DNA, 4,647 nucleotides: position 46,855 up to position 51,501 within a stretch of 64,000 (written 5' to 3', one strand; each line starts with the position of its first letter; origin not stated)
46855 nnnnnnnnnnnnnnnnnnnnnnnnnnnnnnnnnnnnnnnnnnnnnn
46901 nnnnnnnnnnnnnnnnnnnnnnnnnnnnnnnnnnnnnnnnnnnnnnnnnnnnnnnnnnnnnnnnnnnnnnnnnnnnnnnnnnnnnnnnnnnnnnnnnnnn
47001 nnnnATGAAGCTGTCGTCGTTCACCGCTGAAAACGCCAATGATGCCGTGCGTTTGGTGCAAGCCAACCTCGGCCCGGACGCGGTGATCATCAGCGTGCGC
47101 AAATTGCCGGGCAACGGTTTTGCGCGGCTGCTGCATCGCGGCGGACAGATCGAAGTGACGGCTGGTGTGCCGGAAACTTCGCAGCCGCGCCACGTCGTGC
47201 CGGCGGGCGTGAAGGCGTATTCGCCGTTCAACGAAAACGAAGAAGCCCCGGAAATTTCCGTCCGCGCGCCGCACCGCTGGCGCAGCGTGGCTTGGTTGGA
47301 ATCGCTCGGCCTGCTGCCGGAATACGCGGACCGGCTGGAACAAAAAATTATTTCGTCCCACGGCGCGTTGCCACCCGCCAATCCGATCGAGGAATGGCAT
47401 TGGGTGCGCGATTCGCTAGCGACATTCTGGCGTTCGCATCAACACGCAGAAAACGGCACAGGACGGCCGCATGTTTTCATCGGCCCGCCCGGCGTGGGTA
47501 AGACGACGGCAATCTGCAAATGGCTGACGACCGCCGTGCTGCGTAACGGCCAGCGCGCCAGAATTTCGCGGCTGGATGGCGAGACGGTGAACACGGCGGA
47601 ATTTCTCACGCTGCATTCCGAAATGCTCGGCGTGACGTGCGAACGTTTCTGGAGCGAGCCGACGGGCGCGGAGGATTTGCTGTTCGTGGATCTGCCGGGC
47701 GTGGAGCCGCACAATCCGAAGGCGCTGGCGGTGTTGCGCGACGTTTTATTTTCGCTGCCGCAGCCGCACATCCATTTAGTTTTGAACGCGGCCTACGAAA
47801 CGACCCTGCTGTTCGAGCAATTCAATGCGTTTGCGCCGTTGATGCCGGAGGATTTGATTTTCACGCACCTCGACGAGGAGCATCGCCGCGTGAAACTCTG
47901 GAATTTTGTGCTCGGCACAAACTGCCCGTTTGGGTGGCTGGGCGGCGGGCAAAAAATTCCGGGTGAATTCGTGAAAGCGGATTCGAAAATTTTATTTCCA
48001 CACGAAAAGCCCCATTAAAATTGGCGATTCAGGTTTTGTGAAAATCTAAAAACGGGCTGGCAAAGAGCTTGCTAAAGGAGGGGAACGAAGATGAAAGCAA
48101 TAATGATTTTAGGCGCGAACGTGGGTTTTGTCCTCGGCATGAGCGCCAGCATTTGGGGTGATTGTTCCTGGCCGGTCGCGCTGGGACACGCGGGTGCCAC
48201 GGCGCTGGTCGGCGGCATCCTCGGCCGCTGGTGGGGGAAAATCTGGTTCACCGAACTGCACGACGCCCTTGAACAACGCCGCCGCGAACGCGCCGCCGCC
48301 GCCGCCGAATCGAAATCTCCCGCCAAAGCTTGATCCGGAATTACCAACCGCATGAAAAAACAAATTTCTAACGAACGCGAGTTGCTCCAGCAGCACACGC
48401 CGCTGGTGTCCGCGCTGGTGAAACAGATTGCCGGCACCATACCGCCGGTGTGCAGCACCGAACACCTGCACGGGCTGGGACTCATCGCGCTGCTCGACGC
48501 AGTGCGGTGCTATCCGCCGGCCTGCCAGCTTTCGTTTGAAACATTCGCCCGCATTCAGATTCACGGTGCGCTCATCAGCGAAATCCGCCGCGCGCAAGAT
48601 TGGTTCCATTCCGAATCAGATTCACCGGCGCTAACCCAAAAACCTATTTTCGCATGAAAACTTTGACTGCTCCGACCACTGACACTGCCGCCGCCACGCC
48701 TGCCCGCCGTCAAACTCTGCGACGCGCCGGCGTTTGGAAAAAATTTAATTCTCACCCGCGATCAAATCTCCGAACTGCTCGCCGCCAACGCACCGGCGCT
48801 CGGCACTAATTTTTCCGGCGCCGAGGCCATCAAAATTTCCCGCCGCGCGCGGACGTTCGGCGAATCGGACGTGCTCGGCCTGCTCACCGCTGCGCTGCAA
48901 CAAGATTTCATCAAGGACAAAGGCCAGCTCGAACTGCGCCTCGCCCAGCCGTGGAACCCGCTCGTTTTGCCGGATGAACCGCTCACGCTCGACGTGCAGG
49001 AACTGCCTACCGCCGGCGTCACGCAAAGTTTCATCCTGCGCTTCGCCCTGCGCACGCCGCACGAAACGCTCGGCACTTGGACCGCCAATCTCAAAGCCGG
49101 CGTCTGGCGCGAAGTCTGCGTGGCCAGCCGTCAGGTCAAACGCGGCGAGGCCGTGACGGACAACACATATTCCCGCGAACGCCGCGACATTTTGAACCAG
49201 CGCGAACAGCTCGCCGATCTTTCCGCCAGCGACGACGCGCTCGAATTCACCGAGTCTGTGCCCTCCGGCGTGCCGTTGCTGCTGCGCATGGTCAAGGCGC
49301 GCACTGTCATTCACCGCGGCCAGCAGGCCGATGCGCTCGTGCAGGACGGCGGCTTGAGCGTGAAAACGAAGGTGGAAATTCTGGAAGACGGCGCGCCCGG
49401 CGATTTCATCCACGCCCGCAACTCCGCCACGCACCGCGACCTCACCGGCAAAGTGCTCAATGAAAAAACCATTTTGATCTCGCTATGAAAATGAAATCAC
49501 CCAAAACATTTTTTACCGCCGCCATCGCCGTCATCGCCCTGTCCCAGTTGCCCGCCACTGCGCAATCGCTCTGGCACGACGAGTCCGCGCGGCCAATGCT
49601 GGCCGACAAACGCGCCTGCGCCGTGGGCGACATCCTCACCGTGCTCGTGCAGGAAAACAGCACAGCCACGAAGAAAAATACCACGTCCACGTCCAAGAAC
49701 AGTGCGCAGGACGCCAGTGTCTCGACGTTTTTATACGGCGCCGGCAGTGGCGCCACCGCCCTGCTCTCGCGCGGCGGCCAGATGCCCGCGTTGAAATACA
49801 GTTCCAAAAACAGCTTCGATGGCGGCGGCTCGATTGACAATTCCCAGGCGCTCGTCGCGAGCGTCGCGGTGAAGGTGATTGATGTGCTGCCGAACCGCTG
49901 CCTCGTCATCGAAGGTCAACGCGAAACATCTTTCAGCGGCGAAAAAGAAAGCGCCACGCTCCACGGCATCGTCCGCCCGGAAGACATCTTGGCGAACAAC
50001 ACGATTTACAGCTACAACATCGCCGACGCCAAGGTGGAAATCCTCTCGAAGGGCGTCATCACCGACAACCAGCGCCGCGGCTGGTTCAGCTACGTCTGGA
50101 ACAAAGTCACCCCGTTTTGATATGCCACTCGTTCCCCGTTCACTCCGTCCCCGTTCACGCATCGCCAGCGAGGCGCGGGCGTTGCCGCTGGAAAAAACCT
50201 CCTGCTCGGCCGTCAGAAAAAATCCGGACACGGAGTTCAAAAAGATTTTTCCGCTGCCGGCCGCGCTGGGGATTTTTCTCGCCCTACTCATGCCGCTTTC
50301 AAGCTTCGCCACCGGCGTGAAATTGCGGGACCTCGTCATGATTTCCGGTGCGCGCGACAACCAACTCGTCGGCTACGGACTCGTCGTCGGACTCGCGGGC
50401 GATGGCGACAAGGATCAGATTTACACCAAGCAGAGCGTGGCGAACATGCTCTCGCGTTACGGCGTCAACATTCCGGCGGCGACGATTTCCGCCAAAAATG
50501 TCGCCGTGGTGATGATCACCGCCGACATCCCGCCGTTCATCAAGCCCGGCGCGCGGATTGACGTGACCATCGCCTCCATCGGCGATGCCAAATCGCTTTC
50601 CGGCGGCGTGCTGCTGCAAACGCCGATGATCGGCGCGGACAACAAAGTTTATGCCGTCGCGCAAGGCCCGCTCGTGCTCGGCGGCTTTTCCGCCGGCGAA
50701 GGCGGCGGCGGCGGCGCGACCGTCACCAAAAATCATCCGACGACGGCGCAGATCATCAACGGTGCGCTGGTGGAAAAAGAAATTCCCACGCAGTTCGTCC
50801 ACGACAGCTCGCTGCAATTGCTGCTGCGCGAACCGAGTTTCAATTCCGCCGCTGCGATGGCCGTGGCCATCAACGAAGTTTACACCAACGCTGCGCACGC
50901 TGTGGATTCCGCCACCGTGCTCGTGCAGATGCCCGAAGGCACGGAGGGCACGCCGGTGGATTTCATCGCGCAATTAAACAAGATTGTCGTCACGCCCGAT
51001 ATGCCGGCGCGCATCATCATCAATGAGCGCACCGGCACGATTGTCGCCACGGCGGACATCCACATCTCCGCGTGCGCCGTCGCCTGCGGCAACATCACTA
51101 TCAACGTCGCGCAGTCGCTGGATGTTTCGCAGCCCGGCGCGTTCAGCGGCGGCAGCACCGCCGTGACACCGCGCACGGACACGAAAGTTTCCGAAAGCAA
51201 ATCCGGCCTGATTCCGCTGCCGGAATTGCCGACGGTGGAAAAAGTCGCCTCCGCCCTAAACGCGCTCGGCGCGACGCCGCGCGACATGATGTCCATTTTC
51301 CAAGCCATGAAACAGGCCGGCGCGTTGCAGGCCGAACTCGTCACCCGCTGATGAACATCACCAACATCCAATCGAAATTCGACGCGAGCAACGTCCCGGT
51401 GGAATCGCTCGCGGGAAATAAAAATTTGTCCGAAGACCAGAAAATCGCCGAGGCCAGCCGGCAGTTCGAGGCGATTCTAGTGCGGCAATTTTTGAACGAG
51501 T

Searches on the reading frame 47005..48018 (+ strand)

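Call 54: search_protein_families(library=pfam, proteins=[window:47005-48018:+], max_evalue=0.00001)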
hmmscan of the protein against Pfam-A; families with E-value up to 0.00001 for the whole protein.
window:47005-48018:+ (337 aa): 1 family
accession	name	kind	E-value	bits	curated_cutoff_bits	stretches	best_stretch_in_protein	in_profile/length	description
PF00448.28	SRP54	-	3.4e-06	27.3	22.7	0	157-326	5-186/196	SRP54-type protein, GTPase domain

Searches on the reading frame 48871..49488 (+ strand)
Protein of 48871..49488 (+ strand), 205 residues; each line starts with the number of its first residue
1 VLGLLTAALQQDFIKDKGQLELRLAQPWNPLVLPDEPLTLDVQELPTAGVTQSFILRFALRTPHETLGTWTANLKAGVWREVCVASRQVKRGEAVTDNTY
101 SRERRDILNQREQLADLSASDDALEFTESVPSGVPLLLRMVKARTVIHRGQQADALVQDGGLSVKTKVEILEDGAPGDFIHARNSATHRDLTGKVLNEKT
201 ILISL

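Call 54: search_protein_families(library=pfam, proteins=[window:48871-49488:+], max_evalue=0.00001)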
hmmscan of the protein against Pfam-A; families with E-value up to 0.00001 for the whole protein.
window:48871-49488:+ (205 aa): 1 family
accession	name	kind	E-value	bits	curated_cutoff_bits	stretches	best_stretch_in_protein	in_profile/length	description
PF13144.11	ChapFlgA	-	2.8e-18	66.6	23.8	1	81-202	2-121/122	Chaperone for flagella basal body P-ring formation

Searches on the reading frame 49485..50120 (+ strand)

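Call 54: search_protein_families(library=pfam, proteins=[window:49485-50120:+], max_evalue=0.00001)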
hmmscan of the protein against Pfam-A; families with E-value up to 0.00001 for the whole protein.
window:49485-50120:+ (211 aa): 1 family
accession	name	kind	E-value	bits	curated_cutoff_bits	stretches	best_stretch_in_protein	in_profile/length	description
PF02107.21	FlgH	-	7.1e-50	169.4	27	1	24-210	2-172/172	Flagellar L-ring protein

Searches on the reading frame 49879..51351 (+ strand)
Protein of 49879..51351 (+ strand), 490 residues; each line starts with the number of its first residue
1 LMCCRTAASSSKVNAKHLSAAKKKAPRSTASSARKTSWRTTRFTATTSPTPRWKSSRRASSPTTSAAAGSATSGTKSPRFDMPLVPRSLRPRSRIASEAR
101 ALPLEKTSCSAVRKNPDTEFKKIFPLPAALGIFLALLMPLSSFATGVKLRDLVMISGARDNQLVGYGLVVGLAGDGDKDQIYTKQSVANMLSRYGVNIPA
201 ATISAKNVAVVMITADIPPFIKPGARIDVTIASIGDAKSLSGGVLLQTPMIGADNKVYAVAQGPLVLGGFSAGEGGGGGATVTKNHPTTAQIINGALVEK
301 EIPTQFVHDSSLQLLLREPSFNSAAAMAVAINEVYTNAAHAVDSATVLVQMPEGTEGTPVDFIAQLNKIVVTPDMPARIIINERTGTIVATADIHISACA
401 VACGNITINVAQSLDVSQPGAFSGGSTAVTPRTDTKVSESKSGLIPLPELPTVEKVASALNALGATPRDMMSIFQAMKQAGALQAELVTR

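Call 5: search_protein_families(library=pfam, proteins=[window:49879-51351:+], max_evalue=0.001)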
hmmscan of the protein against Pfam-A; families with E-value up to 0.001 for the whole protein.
window:49879-51351:+ (490 aa): 1 family
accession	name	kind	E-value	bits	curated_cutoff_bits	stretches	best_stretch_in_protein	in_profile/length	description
PF02119.21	FlgI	-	1.5e-127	425.7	25.3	1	148-488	1-342/343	Flagellar P-ring protein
